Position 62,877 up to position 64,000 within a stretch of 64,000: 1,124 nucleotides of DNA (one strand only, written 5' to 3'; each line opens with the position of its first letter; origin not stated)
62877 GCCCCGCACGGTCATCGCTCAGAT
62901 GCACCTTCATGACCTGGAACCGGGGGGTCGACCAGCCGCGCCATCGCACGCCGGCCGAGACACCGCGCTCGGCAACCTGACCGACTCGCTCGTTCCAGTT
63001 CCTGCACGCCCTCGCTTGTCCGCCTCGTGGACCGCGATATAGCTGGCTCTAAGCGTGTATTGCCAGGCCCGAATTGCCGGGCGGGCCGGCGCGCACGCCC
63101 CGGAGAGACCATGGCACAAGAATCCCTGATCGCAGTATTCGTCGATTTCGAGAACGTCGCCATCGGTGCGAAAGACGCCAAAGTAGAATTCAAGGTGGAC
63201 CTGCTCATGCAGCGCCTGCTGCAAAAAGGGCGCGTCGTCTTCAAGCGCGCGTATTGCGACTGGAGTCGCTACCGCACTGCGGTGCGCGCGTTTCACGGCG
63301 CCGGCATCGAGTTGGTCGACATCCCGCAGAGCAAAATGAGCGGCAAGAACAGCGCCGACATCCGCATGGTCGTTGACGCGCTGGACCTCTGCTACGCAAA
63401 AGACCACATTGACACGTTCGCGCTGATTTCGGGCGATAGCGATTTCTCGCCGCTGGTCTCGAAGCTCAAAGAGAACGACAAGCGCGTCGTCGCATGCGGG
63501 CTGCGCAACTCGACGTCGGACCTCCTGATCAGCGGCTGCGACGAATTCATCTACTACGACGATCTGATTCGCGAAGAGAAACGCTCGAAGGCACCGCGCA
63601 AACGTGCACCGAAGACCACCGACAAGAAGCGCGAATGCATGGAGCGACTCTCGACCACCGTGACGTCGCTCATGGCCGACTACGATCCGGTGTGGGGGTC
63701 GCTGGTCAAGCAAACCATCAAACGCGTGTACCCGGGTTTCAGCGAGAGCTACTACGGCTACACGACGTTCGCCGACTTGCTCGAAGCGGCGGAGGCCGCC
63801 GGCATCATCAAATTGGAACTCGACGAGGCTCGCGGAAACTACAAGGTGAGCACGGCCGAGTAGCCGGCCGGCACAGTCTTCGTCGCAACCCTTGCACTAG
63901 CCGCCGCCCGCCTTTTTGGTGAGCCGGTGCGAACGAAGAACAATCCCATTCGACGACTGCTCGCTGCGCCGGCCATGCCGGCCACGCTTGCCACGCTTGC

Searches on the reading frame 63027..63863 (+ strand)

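Call 34: search_protein_families(library=pfam, proteins=[window:63027-63863:+], max_evalue=0.01)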
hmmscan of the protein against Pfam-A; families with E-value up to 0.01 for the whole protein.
window:63027-63863:+ (278 aa): 2 families
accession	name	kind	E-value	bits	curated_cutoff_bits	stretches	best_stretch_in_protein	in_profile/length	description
PF01936.24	NYN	-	2.6e-35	122.5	24.2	1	35-177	2-144/145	NYN domain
PF12872.13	OST-HTH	-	0.0071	16.6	23.8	0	218-254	17-54/71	OST-HTH/LOTUS domain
